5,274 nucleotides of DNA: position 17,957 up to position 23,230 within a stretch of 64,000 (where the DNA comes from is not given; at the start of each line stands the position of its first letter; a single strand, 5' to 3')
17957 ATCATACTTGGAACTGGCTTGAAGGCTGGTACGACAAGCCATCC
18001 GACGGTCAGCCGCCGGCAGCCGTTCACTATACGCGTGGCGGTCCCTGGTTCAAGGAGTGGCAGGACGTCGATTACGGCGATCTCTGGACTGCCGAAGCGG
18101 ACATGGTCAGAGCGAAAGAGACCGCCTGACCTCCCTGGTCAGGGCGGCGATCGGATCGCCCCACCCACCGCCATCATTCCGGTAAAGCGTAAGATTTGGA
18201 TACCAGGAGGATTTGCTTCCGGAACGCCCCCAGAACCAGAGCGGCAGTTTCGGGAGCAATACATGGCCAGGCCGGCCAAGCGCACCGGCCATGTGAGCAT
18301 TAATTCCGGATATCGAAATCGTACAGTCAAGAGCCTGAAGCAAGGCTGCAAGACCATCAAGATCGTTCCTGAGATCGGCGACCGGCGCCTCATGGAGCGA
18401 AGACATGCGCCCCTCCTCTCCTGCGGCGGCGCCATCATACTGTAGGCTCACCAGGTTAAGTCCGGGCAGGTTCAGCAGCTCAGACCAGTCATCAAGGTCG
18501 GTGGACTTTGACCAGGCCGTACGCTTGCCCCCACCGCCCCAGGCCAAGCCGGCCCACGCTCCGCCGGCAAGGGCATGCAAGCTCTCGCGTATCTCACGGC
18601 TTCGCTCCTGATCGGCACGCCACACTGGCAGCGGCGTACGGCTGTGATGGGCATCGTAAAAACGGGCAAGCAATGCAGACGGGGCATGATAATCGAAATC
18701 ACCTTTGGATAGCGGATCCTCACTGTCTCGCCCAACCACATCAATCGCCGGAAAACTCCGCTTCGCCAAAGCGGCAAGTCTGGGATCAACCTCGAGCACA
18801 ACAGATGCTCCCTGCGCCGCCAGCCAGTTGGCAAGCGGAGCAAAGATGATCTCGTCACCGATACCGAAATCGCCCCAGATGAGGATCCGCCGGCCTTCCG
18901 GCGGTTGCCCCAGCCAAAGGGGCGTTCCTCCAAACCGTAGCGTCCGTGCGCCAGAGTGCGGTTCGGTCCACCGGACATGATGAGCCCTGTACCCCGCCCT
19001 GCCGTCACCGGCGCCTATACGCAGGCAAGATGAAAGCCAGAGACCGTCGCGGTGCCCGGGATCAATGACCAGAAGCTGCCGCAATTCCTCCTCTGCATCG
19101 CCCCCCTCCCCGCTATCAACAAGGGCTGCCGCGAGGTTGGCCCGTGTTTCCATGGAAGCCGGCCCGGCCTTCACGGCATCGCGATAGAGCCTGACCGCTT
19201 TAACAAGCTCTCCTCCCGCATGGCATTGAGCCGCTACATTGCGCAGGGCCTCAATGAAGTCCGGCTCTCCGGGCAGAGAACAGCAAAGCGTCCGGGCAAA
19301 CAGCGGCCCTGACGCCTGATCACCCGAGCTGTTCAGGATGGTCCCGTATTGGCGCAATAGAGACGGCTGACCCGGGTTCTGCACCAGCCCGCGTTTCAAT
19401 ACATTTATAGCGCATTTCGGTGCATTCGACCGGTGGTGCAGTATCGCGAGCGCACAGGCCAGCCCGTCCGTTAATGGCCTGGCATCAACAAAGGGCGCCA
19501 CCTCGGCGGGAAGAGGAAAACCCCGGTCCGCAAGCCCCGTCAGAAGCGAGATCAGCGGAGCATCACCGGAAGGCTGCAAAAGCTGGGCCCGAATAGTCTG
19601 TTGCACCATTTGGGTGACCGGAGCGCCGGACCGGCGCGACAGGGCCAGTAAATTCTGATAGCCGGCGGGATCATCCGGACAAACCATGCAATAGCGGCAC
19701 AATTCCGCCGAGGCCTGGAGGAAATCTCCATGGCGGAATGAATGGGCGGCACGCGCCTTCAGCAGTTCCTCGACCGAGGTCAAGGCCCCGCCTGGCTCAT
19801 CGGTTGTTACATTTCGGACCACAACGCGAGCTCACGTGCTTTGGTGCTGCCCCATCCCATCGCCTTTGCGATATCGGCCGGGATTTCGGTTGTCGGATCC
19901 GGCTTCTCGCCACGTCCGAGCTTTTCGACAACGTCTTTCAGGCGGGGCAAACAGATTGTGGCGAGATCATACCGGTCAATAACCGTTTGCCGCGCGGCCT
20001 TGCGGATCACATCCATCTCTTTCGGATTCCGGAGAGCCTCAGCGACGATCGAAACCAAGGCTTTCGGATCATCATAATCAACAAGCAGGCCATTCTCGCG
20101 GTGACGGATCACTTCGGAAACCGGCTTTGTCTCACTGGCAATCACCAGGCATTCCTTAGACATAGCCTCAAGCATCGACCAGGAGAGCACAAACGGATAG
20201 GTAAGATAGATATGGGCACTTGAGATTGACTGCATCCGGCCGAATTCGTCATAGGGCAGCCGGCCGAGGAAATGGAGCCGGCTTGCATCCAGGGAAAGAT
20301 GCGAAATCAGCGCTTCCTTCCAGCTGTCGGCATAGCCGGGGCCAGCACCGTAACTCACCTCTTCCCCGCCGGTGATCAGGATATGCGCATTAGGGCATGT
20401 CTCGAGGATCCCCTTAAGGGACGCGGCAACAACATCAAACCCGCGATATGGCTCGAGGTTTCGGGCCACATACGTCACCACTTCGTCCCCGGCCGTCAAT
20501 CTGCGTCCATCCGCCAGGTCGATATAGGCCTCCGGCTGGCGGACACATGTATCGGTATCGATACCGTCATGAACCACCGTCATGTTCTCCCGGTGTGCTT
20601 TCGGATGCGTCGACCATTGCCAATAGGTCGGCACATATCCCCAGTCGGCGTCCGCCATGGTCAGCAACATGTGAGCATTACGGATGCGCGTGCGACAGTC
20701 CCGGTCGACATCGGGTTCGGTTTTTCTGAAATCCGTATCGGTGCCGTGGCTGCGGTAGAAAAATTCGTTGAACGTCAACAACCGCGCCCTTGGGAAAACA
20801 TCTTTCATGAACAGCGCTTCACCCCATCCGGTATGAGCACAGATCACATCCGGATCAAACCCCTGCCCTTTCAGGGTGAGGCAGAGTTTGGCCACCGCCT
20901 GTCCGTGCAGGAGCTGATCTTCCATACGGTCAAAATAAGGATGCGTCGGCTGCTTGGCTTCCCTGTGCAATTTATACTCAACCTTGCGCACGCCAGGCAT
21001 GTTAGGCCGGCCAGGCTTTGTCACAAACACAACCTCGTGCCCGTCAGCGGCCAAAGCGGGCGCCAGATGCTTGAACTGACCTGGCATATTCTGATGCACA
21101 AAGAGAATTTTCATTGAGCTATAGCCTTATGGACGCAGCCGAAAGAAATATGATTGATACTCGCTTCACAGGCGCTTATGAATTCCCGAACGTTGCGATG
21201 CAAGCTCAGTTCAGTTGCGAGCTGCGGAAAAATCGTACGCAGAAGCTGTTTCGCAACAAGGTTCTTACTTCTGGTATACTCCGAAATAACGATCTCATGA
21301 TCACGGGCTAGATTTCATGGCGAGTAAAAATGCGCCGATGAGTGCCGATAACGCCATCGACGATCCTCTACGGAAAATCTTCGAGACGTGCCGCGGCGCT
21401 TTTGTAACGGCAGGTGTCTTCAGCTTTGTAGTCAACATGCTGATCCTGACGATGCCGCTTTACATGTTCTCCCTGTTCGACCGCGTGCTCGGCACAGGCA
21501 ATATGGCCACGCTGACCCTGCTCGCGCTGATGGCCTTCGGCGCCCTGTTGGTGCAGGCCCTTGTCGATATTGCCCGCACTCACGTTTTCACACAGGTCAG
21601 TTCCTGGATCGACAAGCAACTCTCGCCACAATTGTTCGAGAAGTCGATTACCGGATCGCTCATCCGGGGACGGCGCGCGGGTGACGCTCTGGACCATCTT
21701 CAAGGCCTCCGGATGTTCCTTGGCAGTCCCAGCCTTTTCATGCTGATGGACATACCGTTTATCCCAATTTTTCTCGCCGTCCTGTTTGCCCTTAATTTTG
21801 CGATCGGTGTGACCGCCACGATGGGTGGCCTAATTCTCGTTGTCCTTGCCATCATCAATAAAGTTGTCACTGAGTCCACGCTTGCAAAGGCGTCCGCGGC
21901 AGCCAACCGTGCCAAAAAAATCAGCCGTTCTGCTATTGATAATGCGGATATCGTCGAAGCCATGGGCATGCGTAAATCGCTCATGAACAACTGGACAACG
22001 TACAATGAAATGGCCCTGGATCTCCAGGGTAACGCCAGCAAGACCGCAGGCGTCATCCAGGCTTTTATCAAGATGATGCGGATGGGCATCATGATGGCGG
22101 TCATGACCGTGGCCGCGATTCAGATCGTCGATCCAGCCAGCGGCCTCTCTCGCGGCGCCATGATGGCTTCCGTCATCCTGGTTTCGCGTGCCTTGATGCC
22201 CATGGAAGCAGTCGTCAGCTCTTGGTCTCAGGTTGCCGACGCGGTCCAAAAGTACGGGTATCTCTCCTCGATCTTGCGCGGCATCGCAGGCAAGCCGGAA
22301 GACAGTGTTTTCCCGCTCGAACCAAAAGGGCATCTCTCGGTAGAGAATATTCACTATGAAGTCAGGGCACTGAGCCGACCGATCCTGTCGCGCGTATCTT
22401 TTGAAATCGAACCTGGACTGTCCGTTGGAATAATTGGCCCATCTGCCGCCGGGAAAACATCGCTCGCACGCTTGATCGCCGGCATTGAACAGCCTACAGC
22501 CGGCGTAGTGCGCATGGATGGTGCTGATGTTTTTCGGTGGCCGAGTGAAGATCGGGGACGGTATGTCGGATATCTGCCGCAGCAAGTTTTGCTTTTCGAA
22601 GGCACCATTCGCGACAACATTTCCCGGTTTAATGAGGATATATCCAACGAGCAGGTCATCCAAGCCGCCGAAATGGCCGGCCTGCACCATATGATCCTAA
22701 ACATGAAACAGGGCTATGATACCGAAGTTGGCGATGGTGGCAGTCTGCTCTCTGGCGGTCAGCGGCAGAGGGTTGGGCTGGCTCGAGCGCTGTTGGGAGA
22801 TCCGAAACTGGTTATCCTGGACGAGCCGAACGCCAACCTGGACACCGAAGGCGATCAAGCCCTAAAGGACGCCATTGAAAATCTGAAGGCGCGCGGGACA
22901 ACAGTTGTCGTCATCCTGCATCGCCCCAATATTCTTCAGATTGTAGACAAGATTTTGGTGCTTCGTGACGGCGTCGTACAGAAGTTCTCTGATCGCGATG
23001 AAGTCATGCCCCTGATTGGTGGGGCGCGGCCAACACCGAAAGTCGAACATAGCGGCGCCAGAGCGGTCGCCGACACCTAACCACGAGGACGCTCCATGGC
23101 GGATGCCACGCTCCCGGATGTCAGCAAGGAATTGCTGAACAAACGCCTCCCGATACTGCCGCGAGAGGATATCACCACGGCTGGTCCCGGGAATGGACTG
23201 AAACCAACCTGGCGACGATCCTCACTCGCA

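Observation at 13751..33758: Five paralogous TPR + GT9-like glycosyltransferases wrapped around a type I secretion system and its RTX protein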

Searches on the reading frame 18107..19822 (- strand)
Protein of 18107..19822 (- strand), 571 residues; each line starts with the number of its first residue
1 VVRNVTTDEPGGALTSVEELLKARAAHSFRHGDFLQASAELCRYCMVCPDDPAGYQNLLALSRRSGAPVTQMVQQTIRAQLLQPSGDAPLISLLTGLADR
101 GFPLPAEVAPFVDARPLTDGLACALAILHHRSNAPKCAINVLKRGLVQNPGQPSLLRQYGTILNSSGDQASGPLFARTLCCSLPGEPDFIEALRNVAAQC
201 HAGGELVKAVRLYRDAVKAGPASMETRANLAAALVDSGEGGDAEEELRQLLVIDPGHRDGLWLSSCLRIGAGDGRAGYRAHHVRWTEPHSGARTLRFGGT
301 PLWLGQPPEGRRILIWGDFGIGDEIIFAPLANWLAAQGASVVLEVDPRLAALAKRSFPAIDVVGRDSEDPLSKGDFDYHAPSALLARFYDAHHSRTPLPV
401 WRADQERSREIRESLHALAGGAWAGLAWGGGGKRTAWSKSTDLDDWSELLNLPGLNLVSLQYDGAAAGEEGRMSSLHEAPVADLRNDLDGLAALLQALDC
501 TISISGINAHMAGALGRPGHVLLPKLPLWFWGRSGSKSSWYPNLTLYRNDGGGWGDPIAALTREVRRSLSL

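Call 3: search_protein_families(library=pfam, proteins=[window:18107-19822:-], max_evalue=0.01)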
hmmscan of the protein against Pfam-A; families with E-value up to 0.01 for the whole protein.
window:18107-19822:- (571 aa): 4 families
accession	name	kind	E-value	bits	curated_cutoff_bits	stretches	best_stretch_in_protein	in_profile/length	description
PF13428.12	TPR_14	-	8.8e-15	54.2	23.5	0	191-232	2-43/44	Tetratricopeptide repeat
PF14559.12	TPR_19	-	2.7e-06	28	25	1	204-256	5-57/68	Tetratricopeptide repeat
PF13429.12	TPR_15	-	0.0019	18.1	26.2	0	201-251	157-203/280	Tetratricopeptide repeat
PF13371.12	TPR_9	-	0.0059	17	35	0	127-168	3-44/73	Tetratricopeptide repeat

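Call 6: search_protein_families(library=ncbifam, proteins=[window:18107-19822:-], max_evalue=0.01)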
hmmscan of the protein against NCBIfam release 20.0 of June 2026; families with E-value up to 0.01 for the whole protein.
window:18107-19822:- (571 aa): 4 families
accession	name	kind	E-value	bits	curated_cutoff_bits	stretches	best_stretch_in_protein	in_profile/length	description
TIGR02917.1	PEP_TPR_lipo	equivalog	3.3e-07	28.6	312.2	1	204-251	851-898/899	XrtA/PEP-CTERM system TPR-repeat protein PrsT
NF038181.1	reg_ATPase_IniR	equivalog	0.00027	19.4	750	1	191-290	297-392/827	isoniazid response ATPase/transcriptional regulator IniR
NF002725.1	PRK02603.1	equivalog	0.0047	16.9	143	0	125-170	78-123/173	photosystem I assembly protein Ycf3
TIGR03939.1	PGA_TPR_OMP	equivalog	0.0072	14.6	366.65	0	192-256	88-152/800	poly-beta-1,6 N-acetyl-D-glucosamine export porin PgaA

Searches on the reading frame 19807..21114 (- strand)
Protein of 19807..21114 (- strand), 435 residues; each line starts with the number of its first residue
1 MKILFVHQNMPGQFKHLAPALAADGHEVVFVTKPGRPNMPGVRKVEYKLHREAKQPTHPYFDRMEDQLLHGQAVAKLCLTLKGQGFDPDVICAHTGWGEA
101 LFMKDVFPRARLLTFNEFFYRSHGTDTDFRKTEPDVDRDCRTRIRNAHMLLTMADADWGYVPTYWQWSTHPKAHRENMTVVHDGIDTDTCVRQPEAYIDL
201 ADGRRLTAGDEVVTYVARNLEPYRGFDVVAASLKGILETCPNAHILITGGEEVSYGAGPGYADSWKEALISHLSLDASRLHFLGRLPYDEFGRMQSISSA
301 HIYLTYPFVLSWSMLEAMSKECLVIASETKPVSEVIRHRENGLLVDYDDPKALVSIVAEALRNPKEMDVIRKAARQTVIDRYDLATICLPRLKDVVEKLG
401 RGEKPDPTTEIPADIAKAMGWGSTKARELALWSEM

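Call 3: search_protein_families(library=pfam, proteins=[window:19807-21114:-], max_evalue=0.01)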
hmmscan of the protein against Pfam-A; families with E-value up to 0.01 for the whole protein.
window:19807-21114:- (435 aa): 6 families
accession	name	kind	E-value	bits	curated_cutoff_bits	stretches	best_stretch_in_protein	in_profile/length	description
PF12000.14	Glyco_trans_4_3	-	6.5e-62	208.6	25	1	25-188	2-166/168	Glycosyl transferase family 4 group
PF00534.26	Glycos_transf_1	-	5.7e-16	59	26.4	1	209-376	14-171/172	Glycosyl transferases group 1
PF13692.12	Glyco_trans_1_4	-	2.2e-12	47.9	27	1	212-363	3-142/142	Glycosyl transferases group 1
PF13524.12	Glyco_trans_1_2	-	2.5e-06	27.9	25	1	248-385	20-136/144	Glycosyl transferase-like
PF13579.12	Glyco_trans_4_4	-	2.9e-05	24.9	29.7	1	15-99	8-82/158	Glycosyl transferase 4-like domain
PF13439.12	Glyco_transf_4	-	0.00017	22.1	28.5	1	15-187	9-168/170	Glycosyltransferase Family 4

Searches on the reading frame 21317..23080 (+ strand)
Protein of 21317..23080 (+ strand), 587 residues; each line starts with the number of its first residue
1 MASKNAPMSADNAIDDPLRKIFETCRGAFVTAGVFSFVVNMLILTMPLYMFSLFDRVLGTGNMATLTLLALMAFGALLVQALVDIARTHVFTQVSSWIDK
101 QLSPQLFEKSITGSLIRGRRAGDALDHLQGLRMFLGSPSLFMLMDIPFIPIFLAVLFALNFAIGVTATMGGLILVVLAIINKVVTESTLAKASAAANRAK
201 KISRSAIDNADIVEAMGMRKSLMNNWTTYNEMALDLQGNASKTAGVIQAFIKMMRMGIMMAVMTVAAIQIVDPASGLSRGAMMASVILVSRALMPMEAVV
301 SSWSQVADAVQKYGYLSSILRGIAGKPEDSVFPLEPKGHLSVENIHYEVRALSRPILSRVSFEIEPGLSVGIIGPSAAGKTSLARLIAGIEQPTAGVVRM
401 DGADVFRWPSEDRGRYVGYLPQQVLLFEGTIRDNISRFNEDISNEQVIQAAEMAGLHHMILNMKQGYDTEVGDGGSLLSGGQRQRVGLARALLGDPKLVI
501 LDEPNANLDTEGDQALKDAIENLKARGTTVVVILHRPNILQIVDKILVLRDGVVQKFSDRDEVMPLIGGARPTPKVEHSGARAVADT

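Call 4: search_protein_families(library=pfam, proteins=[window:21317-23080:+], max_evalue=0.01)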
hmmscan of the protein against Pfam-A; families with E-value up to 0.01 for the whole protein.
window:21317-23080:+ (587 aa): 3 families
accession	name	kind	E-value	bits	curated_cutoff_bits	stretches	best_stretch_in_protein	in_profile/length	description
PF00005.33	ABC_tran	-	3e-30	106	25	1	357-505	1-136/137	ABC transporter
PF00664.28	ABC_membrane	-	3.8e-09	37.1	28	1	32-285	4-263/274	ABC transporter transmembrane region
PF02463.25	SMC_N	-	0.0022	17.9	40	1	318-547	135-209/220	RecF/RecN/SMC N terminal domain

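Call 6: search_protein_families(library=ncbifam, proteins=[window:21317-23080:+], max_evalue=0.01)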
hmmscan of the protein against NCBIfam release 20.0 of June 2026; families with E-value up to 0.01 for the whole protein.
window:21317-23080:+ (587 aa): 192 families (the best 25 are shown)
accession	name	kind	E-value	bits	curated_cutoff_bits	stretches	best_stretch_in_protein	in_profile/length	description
TIGR01842.1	type_I_sec_PrtD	subfamily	9.5e-176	585.5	510.15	1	24-564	3-541/544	type I secretion system permease/ATPase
TIGR03375.1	type_I_sec_LssB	subfamily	2e-103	347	693.1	1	18-564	140-689/696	type I secretion system permease/ATPase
TIGR01846.1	type_I_sec_HlyB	subfamily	1.2e-76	258.5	725.55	1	29-562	141-677/694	type I secretion system permease/ATPase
TIGR03796.1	NHLM_micro_ABC1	equivalog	3.7e-69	233.7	853.3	1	18-557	145-692/710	NHLP family bacteriocin export ABC transporter peptidase/permease/ATPase subunit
TIGR03797.1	NHLM_micro_ABC2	equivalog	4.5e-62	210.5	709.4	1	15-564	124-672/686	NHLP bacteriocin export ABC transporter permease/ATPase subunit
TIGR02857.1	CydD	equivalog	5e-59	200.6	435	1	26-549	2-529/529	thiol reductant ABC exporter subunit CydD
TIGR02868.1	CydC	equivalog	2.6e-57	194.6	329.05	1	86-537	88-530/530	thiol reductant ABC exporter subunit CydC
TIGR02204.1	MsbA_rel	hypoth_equivalog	1e-56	192.8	780.4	1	23-556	14-554/576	ABC transporter, permease/ATP-binding protein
TIGR02203.1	MsbA_lipidA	equivalog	5.8e-56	190.1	602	1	26-554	13-546/572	lipid A export permease/ATP-binding protein MsbA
NF052233.1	CphA_assoc_ABC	equivalog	3.2e-54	184.5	880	1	65-565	228-731/766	cyanophycin metabolism-associated ABC transporter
NF045513.1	HepA_fam_ABC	equivalog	1.1e-52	179.3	725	1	80-554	108-586/610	heterocyst formation ABC transporter subunit HepA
TIGR00958.1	3a01208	subfamily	7.2e-51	173.3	874.6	1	164-563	300-700/711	antigen peptide transporter 2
NF008364.0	PRK11160.1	equivalog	4.1e-50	170.9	630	1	123-563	128-561/575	heme ABC transporter ATP-binding protein/permease CydC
NF010178.0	PRK13657.1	equivalog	4.2e-49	167.5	733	1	37-557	29-550/588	glucan ABC transporter ATP-binding protein/ permease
TIGR01193.1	bacteriocin_ABC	subfamily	1.2e-48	166.2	523.85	1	36-556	165-688/708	peptide cleavage/export ABC transporter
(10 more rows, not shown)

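Call 61: search_dna_similar(query=window:21317-23080:+, collection=plasmids, mode=protein, max_rows=25)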
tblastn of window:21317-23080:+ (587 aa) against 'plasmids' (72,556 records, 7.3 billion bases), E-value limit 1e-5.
The search stops at 5000 records and this limit was reached: more records match than are counted here, and every count below describes the 5000 best-scoring records only.
In 210 record(s) the limit of 40 matching pieces per record was reached: places in those records are undercounted.
Records with a match: at least 5000; places in all: 33746; records where one place covers at least 80% of the query: 1742.
Best place of each record, by identity: <60% 5000.
By first word of the organism name: Escherichia 1409; Klebsiella 498; Rhizobium 400; Salmonella 233; Bacillus 196; Enterococcus 167; Ralstonia 137; Staphylococcus 126; Sinorhizobium 98; Clostridium 84; and 272 more.
By predicted mobility (MOB-suite, as given by PLSDB): non-mobilizable 2265; conjugative 1824; mobilizable 911.
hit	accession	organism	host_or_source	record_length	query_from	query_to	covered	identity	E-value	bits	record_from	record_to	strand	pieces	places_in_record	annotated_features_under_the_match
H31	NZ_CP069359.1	Microvirga sp. VF16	Vachellia farnesiana,Cell culture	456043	1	581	99%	38.2%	5e-117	389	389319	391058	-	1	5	type I secretion system permease/ATPase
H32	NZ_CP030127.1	Indioceanicola profundi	sediment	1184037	18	564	93%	40.6%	1e-112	377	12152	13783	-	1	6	none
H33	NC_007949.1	Polaromonas sp. JS666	-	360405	16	564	94%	40.4%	2e-107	362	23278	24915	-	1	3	type I secretion system permease/ATPase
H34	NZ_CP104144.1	Rhizobium sullae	Sulla coronaria,cell culture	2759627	35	564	90%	41.6%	1e-109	368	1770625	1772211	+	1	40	record has no annotation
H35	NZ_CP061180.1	Roseomonas haemaphysalidis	tick,pure culture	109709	18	564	93%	40.1%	1e-96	380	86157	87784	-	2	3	type I secretion system permease/ATPase | hypothetical protein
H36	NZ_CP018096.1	Chelatococcus daeguensis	sigle cell,power plant biotrickling ...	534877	1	585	100%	37.5%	6e-104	352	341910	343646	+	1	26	type I secretion system permease/ATPase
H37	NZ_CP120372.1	Sinorhizobium numidicum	Argyrolobium uniflorum,Cell culture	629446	26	564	92%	40.6%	1e-109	368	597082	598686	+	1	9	type I secretion system permease/ATPase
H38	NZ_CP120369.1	Sinorhizobium numidicum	Argyrolobium uniflorum,Cell culture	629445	26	564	92%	40.6%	1e-109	368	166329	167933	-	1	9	type I secretion system permease/ATPase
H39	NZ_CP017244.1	Rhizobium etli 8C-3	Phaseolus vulgaris,cell culture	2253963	18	564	93%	40.0%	5e-109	366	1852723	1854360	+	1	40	record has no annotation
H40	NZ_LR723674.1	Pseudorhizobium flavum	Paddy soil under the long-term ...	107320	14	564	94%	39.7%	7e-116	386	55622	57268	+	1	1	type I secretion system permease/ATPase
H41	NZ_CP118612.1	Ensifer adhaerens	Pure isolate,Rhizosphere of Cyperus ...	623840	35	564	90%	41.2%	3e-108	364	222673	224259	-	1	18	type I secretion system permease/ATPase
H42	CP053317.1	Salmonella enterica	Isolate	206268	7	584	96%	38.5%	1e-81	351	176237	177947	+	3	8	record has no annotation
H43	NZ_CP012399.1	Chelatococcus sp. CO-6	whole organism,Shengli Oilfield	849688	1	585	100%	37.1%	8e-103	348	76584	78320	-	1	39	type I secretion system permease/ATPase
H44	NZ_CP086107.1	Skermanella mucosa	single cell,crude oil contaminated ...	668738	3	564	96%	38.6%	3e-116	387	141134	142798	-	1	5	type I secretion system permease/ATPase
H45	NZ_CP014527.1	Haematospirillum jordaniae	Homo sapiens,Blood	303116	3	573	97%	37.9%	1e-107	362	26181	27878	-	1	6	type I secretion system permease/ATPase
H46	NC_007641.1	Rhodospirillum rubrum ATCC 11170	-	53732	18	572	95%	39.0%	2e-108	365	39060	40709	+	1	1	type I secretion system permease/ATPase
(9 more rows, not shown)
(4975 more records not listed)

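Call 62: get_annotated_region(hit=H46, flank=12000)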
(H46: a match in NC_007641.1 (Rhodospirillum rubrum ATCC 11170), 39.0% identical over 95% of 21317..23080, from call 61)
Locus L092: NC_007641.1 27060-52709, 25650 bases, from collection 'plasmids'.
description: Rhodospirillum rubrum ATCC 11170 plasmid unnamed, complete sequence
organism: Rhodospirillum rubrum ATCC 11170 (NCBI taxid 269796)
taxonomy: Bacteria; Pseudomonadota; Alphaproteobacteria; Rhodospirillales; Rhodospirillaceae; Rhodospirillum; Rhodospirillum rubrum; Rhodospirillum rubrum ATCC 11170
host: -; source: -; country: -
typing (MOB-suite, as given by PLSDB): non-mobilizable; replicon rep_cluster_1063
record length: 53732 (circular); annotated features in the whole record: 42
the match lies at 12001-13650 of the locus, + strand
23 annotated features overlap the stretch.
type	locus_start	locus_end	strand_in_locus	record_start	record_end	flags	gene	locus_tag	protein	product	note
CDS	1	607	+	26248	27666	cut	-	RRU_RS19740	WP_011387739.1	ABC transporter ATP-binding protein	-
CDS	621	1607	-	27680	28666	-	-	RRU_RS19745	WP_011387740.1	replication protein RepA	-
CDS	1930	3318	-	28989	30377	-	-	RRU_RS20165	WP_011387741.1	M10 family metallopeptidase C-terminal domain-containing protein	-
CDS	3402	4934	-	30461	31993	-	-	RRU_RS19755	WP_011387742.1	methyltransferase regulatory domain-containing protein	-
CDS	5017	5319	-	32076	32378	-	-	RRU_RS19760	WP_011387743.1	hypothetical protein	-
CDS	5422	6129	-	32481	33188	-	-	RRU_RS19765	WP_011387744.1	transposase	GO:0006313 - DNA transposition [Evidence IEA]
CDS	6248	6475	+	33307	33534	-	-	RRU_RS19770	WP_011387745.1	transcriptional regulator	-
CDS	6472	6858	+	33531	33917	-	-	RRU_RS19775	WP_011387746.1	type II toxin-antitoxin system death-on-curing family toxin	-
CDS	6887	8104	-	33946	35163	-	-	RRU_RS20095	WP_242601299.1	DUF6447 family protein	-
CDS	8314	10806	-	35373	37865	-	-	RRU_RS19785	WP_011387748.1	hemolysin-type calcium-binding region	-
CDS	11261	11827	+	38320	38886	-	rfbC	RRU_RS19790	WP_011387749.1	dTDP-4-dehydrorhamnose 3,5-epimerase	GO:0019305 - dTDP-rhamnose biosynthetic process [Evidence IEA]; GO:0009243 - O antigen biosynthetic process [Evidence ...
CDS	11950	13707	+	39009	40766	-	-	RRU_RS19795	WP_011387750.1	type I secretion system permease/ATPase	-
CDS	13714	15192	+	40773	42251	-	-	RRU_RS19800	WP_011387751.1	HlyD family type I secretion periplasmic adaptor subunit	GO:0030253 - protein secretion by the type I secretion system [Evidence IEA]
CDS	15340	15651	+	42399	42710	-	-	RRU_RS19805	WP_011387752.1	helix-turn-helix transcriptional regulator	-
CDS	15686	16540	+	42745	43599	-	-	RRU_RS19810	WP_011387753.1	hypothetical protein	-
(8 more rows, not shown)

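Call 63: get_annotated_region(hit=H44, flank=12000)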
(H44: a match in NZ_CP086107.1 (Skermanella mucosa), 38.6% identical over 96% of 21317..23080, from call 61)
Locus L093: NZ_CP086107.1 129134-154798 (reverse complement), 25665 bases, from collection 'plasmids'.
description: Skermanella mucosa strain KEMB 2255-438 plasmid pSM-1, complete sequence
organism: Skermanella mucosa (NCBI taxid 1789672)
taxonomy: Bacteria; Pseudomonadota; Alphaproteobacteria; Rhodospirillales; Azospirillaceae; Skermanella; Skermanella mucosa
host: -; source: single cell,crude oil contaminated deserts; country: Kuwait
typing (MOB-suite, as given by PLSDB): mobilizable; relaxase MOBP,MOBP
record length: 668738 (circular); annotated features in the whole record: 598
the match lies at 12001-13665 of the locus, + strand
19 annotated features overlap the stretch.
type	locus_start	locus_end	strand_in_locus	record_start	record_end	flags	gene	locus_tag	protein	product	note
CDS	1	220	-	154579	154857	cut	-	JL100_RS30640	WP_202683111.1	hypothetical protein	-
CDS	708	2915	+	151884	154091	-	-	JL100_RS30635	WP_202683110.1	SEL1-like repeat protein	-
CDS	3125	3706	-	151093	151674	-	-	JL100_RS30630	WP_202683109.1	hypothetical protein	-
CDS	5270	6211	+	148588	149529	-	-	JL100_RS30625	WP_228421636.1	response regulator transcription factor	GO:0000160 - phosphorelay signal transduction system [Evidence IEA]; GO:0006355 - regulation of DNA-templated ...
CDS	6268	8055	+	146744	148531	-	-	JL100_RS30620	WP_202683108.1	tetratricopeptide repeat protein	-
CDS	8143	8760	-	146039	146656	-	-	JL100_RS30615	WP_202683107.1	hypothetical protein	-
CDS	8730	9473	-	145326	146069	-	-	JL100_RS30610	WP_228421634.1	hypothetical protein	-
CDS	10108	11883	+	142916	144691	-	-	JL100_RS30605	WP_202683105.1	calcium-binding protein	-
CDS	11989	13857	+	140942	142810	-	-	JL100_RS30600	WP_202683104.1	type I secretion system permease/ATPase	-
CDS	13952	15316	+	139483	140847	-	-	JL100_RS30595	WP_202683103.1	HlyD family type I secretion periplasmic adaptor subunit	GO:0030253 - protein secretion by the type I secretion system [Evidence IEA]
CDS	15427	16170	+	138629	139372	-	-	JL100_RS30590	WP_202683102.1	hypothetical protein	-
CDS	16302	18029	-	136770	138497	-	-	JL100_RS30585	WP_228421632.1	IlvD/Edd family dehydratase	-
CDS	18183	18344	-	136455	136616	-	-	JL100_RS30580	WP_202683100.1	hypothetical protein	-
CDS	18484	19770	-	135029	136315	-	-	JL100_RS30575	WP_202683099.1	nucleoside hydrolase-like domain-containing protein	-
CDS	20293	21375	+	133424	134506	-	pstS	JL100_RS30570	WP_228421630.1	phosphate ABC transporter substrate-binding protein PstS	-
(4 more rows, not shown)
